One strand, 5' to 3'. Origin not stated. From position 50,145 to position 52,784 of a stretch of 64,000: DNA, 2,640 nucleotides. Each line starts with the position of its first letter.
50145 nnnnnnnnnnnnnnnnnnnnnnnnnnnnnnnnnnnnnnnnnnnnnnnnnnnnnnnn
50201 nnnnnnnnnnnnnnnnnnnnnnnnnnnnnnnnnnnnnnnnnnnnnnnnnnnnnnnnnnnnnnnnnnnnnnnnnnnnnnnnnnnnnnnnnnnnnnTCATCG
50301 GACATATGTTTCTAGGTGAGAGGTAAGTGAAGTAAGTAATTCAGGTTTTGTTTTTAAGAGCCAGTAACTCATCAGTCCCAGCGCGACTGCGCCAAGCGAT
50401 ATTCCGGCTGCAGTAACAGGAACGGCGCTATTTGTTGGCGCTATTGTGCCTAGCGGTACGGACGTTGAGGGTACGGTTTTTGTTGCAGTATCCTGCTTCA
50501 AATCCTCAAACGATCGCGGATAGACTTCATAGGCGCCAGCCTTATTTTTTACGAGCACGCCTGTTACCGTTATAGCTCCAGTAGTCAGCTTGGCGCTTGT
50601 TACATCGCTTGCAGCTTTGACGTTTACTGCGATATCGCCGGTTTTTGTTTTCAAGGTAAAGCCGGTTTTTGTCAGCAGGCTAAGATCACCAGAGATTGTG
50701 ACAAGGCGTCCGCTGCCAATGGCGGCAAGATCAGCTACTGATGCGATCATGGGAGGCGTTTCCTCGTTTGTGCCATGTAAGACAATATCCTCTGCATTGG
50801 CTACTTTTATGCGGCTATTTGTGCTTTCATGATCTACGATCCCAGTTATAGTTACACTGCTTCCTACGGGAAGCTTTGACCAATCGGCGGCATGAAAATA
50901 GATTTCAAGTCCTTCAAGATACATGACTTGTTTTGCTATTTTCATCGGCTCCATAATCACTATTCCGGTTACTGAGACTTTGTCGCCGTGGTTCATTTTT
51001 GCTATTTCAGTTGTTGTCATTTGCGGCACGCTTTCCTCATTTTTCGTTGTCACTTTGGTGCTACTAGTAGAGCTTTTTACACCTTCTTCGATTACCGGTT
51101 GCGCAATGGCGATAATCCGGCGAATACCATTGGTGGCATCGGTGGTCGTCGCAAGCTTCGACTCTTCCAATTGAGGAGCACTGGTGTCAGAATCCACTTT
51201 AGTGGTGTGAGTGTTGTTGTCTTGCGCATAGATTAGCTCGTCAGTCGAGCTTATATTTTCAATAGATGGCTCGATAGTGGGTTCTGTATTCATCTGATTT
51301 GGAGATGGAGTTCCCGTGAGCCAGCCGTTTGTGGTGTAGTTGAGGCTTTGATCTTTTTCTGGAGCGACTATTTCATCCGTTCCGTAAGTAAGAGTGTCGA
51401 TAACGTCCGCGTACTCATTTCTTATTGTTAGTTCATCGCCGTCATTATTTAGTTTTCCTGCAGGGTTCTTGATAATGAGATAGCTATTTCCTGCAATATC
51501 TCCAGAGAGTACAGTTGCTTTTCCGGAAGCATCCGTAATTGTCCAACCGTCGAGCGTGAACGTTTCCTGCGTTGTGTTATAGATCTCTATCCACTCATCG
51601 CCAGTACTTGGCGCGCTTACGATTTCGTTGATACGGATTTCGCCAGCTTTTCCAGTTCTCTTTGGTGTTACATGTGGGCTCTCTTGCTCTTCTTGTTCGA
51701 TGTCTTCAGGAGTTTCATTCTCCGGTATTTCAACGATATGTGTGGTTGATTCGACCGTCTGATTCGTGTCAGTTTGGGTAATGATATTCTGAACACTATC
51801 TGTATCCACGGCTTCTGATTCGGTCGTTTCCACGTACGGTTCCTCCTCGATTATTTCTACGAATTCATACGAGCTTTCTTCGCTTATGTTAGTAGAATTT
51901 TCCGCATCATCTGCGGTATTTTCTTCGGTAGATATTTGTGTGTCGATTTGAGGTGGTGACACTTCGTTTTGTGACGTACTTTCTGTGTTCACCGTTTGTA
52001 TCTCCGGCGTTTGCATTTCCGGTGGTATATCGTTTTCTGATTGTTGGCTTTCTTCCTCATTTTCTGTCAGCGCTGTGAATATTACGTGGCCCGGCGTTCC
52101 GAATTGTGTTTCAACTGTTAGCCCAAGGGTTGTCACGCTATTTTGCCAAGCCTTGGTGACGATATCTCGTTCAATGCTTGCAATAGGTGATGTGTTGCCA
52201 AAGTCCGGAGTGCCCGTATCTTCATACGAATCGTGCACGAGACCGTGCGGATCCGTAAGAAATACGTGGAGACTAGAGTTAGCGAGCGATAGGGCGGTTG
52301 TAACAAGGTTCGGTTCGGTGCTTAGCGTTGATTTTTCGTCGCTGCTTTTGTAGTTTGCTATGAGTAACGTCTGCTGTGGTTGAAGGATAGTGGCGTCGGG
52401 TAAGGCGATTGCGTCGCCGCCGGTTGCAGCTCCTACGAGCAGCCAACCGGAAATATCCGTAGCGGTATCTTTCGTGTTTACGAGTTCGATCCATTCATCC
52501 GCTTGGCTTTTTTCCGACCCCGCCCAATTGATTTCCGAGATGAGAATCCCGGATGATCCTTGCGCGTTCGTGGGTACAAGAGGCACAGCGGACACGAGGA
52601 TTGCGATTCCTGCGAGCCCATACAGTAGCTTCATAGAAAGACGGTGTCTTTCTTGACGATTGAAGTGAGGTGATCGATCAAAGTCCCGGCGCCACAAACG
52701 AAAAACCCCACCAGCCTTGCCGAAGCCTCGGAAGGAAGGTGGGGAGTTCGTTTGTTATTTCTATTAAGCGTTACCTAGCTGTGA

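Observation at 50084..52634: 800-aa surface protein with two lamin-tail domains, a long acidic low-complexity region and a C-terminal anchor, translationally coupled to a 73-aa partner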

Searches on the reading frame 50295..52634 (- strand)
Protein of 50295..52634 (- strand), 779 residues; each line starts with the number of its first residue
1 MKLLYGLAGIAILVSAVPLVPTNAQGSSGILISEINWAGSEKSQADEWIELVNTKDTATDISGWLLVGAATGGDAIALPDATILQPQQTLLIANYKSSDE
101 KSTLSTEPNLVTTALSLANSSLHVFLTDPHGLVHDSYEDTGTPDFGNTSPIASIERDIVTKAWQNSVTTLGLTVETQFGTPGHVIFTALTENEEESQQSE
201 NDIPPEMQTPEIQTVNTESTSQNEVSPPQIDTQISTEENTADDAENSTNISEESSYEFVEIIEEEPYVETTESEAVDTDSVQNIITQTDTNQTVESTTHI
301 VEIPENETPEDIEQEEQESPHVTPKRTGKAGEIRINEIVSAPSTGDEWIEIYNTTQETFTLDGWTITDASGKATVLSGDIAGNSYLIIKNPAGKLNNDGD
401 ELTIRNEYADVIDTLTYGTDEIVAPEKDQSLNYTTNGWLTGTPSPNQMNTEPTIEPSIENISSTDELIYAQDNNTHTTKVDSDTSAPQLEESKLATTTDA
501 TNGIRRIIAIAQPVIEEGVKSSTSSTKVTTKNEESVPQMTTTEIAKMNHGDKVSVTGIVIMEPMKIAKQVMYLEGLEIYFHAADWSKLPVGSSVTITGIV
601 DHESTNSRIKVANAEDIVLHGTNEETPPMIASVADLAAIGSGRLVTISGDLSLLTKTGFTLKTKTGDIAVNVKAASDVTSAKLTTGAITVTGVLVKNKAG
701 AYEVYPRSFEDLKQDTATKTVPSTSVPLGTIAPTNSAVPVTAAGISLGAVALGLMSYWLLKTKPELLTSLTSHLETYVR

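Call 4: search_protein_families(library=pfam, proteins=[window:50295-52634:-], max_evalue=0.1)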
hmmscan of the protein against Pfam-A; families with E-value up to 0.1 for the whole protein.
window:50295-52634:- (779 aa): 2 families
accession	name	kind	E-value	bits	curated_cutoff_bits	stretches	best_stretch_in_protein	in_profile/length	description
PF00932.25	LTD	-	4.8e-28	98.1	34.3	2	329-418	4-108/109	Lamin Tail Domain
PF01336.31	tRNA_anti-codon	-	0.026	14.9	27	0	659-712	20-75/75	OB-fold nucleic acid binding domain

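Call 5: search_protein_families(library=ncbifam, proteins=[window:50295-52634:-], max_evalue=0.1)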
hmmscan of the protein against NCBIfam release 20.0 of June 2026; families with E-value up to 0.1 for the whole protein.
window:50295-52634:- (779 aa): 0 families

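Call 9: find_homologous_proteins(query=window:50295-52634:-)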
Query window:50295-52634:- (779 aa): 186 proteins with E <= 0.001 among 8000 candidates; the best 120 are listed.
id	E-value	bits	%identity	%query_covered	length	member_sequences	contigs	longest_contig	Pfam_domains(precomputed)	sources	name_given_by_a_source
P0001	0.0e+0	1645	99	100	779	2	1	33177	PF00932.26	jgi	jgi:hypothetical protein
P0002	3.7e-286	969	61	100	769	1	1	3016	PF00932.26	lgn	-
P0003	2.5e-128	447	31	32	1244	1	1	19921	PF00932.26,PF18942.6,PF01336.32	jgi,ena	-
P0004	1.8e-124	435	48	22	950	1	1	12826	PF00932.26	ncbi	ncbi:MAG: lamin tail domain-containing protein [bacterium]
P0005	6.5e-108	380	34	56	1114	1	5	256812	PF00932.26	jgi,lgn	jgi:hypothetical protein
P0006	1.8e-104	369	30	57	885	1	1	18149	PF00932.26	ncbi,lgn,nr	ncbi:MAG: lamin tail domain-containing protein [Candidatus Uhrbacteria bacterium]|nr:lamin tail doma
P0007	6.1e-104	367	31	27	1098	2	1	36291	PF00932.26,PF01336.32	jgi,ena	-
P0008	1.0e-103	366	36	25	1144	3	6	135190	PF00932.26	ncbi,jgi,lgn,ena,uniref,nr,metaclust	ncbi:TPA: hypothetical protein DDZ06_00425 [Candidatus Uhrbacteria bacterium]|uniref:Polymorphic mem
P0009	1.1e-102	363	31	55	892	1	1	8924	PF00932.26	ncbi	-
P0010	1.4e-102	362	36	92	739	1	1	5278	PF00932.26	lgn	-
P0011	3.5e-102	361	32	55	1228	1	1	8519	PF00932.26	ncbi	-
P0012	8.5e-102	360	31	65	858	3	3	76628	PF00932.26,PF01336.32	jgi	jgi:hypothetical protein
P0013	1.2e-100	356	49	21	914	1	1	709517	PF00932.26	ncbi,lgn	-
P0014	1.9e-100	355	48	20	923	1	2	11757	PF00932.26,PF01336.32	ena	-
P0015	1.3e-99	353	34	99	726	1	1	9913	PF00932.26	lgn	-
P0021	1.7e-93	332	34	98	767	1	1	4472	PF00932.26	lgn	-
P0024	4.9e-93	331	32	98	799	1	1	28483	PF00932.26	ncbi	-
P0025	2.5e-91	325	35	96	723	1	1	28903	PF00932.26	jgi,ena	-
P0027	4.7e-89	318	44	23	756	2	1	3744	PF00932.26,PF01336.32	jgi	jgi:hypothetical protein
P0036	1.4e-86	309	34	99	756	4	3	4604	PF00932.26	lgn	-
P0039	2.8e-85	305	32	99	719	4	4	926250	PF00932.26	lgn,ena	-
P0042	5.6e-84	301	31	27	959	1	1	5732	PF00932.26,PF18942.6,PF01336.32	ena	-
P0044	4.9e-83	298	36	25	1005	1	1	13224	PF00932.26,PF18942.6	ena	-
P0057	1.9e-79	286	32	25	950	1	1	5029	PF00932.26,PF01336.32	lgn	-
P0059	4.0e-78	281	31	97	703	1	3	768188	PF00932.26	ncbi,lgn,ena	-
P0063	1.0e-76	277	36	24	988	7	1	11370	PF04076.20,PF00932.26,PF01336.32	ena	-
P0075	1.2e-74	270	46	13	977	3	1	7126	PF00932.26,PF18942.6,PF01336.32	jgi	-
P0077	8.0e-73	264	31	92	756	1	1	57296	PF00932.26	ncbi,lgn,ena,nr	ncbi:MAG: lamin tail domain-containing protein [bacterium]|nr:lamin tail domain-containing protein [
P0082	1.7e-70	256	47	15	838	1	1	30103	PF00932.26,PF01336.32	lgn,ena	-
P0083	3.1e-69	252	36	58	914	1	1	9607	PF00932.26,PF18942.6,PF01336.32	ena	-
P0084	1.9e-68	250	35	55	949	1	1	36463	PF00932.26,PF18942.6,PF01336.32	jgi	jgi:uncharacterized protein YdeI (BOF family)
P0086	4.6e-68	248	34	55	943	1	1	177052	PF00932.26,PF01336.32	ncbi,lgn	-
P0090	3.9e-65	239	39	23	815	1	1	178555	PF00932.26,PF01336.32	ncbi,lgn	-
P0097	1.5e-60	223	44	16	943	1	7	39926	PF00932.26,PF01336.32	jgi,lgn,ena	-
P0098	4.1e-59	219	29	50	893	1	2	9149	PF00932.26,PF01336.32,PF18911.7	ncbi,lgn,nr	ncbi:lamin tail domain-containing protein [Patescibacteria group bacterium]|nr:lamin tail domain-con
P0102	1.1e-55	207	42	21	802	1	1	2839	PF00932.26,PF01336.32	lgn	-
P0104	5.4e-55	205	48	11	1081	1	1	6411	PF00932.26,PF18942.6,PF01336.32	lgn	-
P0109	5.8e-53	198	29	56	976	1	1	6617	PF00932.26,PF01336.32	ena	-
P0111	3.6e-50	189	35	22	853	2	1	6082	PF00932.26,PF01336.32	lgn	-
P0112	6.5e-50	188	47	15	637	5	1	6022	PF00932.26,PF01336.32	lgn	-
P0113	1.2e-49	187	43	16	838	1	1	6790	PF00932.26,PF01336.32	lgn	-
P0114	4.4e-49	186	35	20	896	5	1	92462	PF00932.26,PF18942.6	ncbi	-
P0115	9.5e-48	181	46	16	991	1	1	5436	PF00932.26,PF01336.32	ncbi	ncbi:MAG: lamin tail domain-containing protein [Candidatus Uhrbacteria bacterium]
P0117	7.9e-47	178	24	25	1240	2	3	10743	PF22352.3,PF00801.27,PF00932.26,PF01336.32,PF18911.7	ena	-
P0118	9.9e-45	171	45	12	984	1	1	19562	PF00801.27,PF00932.26,PF01336.32,PF18911.7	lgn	-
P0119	2.7e-44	170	31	22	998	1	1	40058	PF00801.27,PF00932.26,PF01336.32,PF18911.7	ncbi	ncbi:MAG: lamin tail domain-containing protein [bacterium]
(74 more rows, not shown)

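Call 23: find_encoding_contigs(protein=P0039, flank=5000, max_places=1)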
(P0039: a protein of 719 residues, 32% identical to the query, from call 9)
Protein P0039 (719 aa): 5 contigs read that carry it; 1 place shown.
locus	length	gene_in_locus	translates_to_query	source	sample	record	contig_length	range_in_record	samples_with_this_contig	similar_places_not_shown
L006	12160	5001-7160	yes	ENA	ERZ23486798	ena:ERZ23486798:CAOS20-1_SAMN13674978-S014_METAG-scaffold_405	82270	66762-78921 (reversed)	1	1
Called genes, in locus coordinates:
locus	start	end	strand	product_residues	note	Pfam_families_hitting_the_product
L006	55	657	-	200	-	PF06821:Ser_hydrolase, PF12697:Abhydrolase_6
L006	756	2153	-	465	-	PF16980:CitMHS_2, PF03600:CitMHS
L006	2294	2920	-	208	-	-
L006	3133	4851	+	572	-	PF13687:DUF4153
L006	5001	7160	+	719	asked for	PF00932:LTD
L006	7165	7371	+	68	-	-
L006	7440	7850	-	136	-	PF08570:DUF1761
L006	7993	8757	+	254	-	-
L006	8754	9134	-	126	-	PF01641:SelR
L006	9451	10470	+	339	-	PF05496:RuvB_N, PF07728:AAA_5, PF00004:AAA, PF17864:AAA_lid_4, PF05491:WHD_RuvB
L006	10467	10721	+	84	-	-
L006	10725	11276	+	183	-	PF03703:bPH_2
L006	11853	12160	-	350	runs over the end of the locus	PF13354:Beta-lactamase2 (weak), PF00768:Peptidase_S11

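Call 24: find_encoding_contigs(protein=P0059, flank=5000, max_places=1)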
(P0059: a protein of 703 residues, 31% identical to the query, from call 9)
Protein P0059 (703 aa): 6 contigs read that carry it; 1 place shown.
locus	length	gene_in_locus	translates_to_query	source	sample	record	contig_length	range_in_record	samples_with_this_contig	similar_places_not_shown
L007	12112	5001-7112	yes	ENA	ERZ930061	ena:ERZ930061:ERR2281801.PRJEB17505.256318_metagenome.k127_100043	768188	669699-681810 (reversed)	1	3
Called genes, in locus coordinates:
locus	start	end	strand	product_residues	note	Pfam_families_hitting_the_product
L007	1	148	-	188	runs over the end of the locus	PF00677:Lum_binding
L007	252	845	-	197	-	PF06821:Ser_hydrolase, PF12697:Abhydrolase_6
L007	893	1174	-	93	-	-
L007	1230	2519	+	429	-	PF08245:Mur_ligase_M, PF02875:Mur_ligase_C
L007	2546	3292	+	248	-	PF00535:Glycos_transf_2, PF10111:Glyco_tranf_2_2, PF13641:Glyco_tranf_2_3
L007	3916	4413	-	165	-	PF07291:MauE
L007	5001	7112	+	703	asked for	PF00932:LTD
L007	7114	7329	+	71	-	-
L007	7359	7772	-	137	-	PF01475:FUR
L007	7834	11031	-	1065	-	PF00873:ACR_tran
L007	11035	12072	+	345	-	PF04542:Sigma70_r2, PF08281:Sigma70_r4_2, PF04545:Sigma70_r4 (faint)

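Call 25: find_encoding_contigs(protein=P0024, flank=5000, max_places=1)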
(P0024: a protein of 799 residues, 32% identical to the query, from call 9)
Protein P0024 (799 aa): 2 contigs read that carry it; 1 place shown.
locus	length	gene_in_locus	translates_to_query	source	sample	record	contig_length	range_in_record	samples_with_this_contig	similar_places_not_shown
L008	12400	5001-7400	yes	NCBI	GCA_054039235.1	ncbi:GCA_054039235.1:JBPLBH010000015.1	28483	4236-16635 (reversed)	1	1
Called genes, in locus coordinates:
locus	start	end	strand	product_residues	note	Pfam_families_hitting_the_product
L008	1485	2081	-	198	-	PF00561:Abhydrolase_1, PF06821:Ser_hydrolase, PF12697:Abhydrolase_6 (weak)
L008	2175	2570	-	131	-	-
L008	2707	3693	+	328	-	PF01073:3Beta_HSD, PF01370:Epimerase, PF04321:RmlD_sub_bind, PF07993:NAD_binding_4 (faint), PF16363:GDP_Man_Dehyd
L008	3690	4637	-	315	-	PF00483:NTP_transferase, PF12804:NTP_transf_3 (weak)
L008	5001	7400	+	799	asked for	PF00932:LTD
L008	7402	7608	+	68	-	-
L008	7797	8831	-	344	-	PF00293:NUDIX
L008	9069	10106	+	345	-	PF05496:RuvB_N, PF07728:AAA_5 (weak), PF00004:AAA, PF17864:AAA_lid_4, PF05491:WHD_RuvB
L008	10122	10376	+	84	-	-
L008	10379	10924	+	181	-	-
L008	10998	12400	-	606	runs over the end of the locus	PF16158:N_BRCA1_IG (faint), PF08486:SpoIID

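Call 26: find_encoding_contigs(protein=P0077, flank=5000, max_places=1)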
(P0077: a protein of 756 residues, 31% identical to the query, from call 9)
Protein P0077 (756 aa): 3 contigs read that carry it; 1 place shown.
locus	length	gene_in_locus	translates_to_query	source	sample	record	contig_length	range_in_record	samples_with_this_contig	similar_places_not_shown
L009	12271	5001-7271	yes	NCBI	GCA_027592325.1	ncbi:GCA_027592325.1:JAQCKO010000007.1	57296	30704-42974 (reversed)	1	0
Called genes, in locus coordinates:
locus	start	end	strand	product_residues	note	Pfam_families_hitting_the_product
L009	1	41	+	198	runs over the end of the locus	-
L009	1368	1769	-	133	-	PF00885:DMRL_synthase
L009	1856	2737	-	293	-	PF13365:Trypsin_2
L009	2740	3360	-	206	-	PF00677:Lum_binding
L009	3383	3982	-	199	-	PF06821:Ser_hydrolase, PF12697:Abhydrolase_6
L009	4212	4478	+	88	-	-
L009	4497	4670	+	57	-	-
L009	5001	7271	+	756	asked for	PF00932:LTD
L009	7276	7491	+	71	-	-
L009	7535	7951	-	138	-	PF08570:DUF1761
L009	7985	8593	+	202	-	-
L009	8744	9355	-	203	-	PF00702:Hydrolase, PF13419:HAD_2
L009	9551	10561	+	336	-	PF05496:RuvB_N, PF20720:nSTAND3 (faint), PF13191:AAA_16 (faint), PF07728:AAA_5, PF00004:AAA, PF17864:AAA_lid_4, PF05491:WHD_RuvB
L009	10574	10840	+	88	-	-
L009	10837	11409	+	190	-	PF03703:bPH_2 (weak)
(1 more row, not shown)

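Call 42: find_encoding_contigs(protein=P0005, flank=4000, max_places=1)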
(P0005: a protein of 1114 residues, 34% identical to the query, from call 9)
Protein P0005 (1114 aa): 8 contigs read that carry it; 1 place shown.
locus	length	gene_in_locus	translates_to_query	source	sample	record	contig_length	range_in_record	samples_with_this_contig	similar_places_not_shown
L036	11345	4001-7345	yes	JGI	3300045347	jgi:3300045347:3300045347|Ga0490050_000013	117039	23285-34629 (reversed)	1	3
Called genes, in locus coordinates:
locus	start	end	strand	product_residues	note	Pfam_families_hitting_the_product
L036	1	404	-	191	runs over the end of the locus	PF00677:Lum_binding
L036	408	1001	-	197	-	PF00561:Abhydrolase_1 (faint), PF05728:UPF0227 (weak), PF06821:Ser_hydrolase, PF12697:Abhydrolase_6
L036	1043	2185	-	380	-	PF07787:TMEM43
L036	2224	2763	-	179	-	PF00300:His_Phos_1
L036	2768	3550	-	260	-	PF14518:Haem_oxygenas_2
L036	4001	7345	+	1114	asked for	PF00932:LTD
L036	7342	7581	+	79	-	-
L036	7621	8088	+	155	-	-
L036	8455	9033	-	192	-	-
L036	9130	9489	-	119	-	-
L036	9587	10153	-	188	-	-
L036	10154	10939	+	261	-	PF01978:TrmB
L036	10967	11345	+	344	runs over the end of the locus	PF09587:PGA_cap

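Call 43: find_encoding_contigs(protein=P0003, flank=4000, max_places=1)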
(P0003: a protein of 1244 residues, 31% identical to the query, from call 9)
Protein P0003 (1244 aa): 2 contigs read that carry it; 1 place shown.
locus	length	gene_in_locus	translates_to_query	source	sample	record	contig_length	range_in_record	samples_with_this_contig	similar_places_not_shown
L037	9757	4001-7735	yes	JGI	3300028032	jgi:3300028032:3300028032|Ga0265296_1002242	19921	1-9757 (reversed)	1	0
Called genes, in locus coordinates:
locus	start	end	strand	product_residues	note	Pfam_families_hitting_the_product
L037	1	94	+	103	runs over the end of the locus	-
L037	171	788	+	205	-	PF00561:Abhydrolase_1 (faint)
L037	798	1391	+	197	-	PF00702:Hydrolase, PF13419:HAD_2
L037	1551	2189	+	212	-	-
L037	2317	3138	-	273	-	PF02899:Phage_int_SAM_1, PF13495:Phage_int_SAM_4, PF00589:Phage_integrase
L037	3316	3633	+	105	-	PF03819:MazG (weak)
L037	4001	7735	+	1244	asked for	PF00932:LTD, PF01336:tRNA_anti-codon (faint), PF18942:DUF5689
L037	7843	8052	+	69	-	-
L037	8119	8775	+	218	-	-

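Call 65: search_protein_families(library=ncbifam, proteins=[P0010, P0015, P0025, P0036, P0021, P0003, P0005, P0013, P0039, P0117], max_evalue=1)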
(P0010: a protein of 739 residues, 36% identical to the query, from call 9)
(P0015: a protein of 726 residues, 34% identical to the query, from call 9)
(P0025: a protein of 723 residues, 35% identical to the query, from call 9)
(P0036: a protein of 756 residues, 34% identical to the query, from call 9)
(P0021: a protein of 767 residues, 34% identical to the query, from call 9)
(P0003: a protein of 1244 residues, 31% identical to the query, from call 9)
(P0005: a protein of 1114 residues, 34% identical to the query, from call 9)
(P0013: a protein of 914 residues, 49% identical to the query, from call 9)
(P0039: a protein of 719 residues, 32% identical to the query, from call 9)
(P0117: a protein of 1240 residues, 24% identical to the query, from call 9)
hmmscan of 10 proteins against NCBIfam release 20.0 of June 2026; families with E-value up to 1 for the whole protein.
P0010 (739 aa): 0 families

P0015 (726 aa): 0 families

P0025 (723 aa): 1 family
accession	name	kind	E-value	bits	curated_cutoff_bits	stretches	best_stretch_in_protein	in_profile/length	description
NF033680.1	exonuc_ExeM-GG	exception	0.0055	14.8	1300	1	11-69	7-59/884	extracellular exonuclease ExeM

P0036 (756 aa): 0 families

P0021 (767 aa): 0 families

P0003 (1244 aa): 5 families
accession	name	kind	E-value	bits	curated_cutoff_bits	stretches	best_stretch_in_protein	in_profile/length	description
NF033680.1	exonuc_ExeM-GG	exception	5.8e-16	57.7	1300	3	229-296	25-97/884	extracellular exonuclease ExeM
NF033674.1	stress_OB_fold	domain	3.8e-07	30.3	35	1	981-1078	19-107/111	NirD/YgiW/YdeI family stress tolerance protein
NF001756.1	PRK00484.1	subfamily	0.009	14.7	468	1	1001-1081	40-129/488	lysine--tRNA ligase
NF007225.0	PRK09643.1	equivalog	0.026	14.2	190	0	257-280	146-169/204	RNA polymerase sigma factor SigM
TIGR00156.1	TIGR00156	subfamily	0.057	13.5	108.15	1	984-1052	29-94/128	YgiW/YdeI family stress tolerance OB fold protein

P0005 (1114 aa): 0 families

P0013 (914 aa): 6 families
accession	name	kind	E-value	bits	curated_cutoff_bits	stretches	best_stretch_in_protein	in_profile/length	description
TIGR00156.1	TIGR00156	subfamily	0.0001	22.3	108.15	1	765-840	34-111/128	YgiW/YdeI family stress tolerance OB fold protein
NF050142.1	PG1828_fam_lipo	equivalog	0.0037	18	50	1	1-51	1-53/59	PG1828 family lipoprotein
NF007471.0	PRK10053.1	equivalog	0.013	15.3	179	1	774-818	47-92/130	YdeI family stress tolerance OB fold protein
NF049893.1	spr0155_permease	equivalog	0.093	13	120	1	827-908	15-95/165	ABC transporter permease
NF051874.1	PVV_CTERM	equivalog_domain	0.56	10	27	1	886-910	14-38/38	PVV-CTERM domain-containing choice-of-anchor G protein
NF041742.1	WGxxGxxG_fam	subfamily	0.7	10.5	35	1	1-42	1-33/69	WGxxGxxG family protein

P0039 (719 aa): 2 families
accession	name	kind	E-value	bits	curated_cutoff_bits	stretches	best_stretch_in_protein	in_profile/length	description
NF033680.1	exonuc_ExeM-GG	exception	2.6e-09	35.7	1300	2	15-157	17-147/884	extracellular exonuclease ExeM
NF051483.1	PA0613_fam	equivalog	0.046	14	100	1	584-635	28-79/119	PA0613 family protein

P0117 (1240 aa): 7 families
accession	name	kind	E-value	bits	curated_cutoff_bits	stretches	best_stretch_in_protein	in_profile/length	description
TIGR00864.1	PCC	subfamily_domain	4.4e-09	33.3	1861.4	2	183-275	1383-1476/2700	polycystin cation channel protein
NF033681.1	ExeM_NucH_DNase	subfamily_domain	5.8e-07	28.7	300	1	1028-1107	33-113/546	ExeM/NucH family extracellular endonuclease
NF058578.1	CPR_pilus_PamR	equivalog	0.002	17.1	300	1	788-817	200-230/297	pilus system RbmA-like protein PamR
NF005260.0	PRK06763.1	subfamily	0.013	14.9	226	1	1092-1181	39-114/213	F0F1 ATP synthase subunit alpha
NF033674.1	stress_OB_fold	domain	0.034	14.3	35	1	1081-1153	25-97/111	NirD/YgiW/YdeI family stress tolerance protein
NF033932.1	LapB_rpt_80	domain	0.055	13.8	45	1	801-826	1-27/83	LapB repeat-containing protein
NF001756.1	PRK00484.1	subfamily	0.078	11.6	468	0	1097-1156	51-119/488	lysine--tRNA ligase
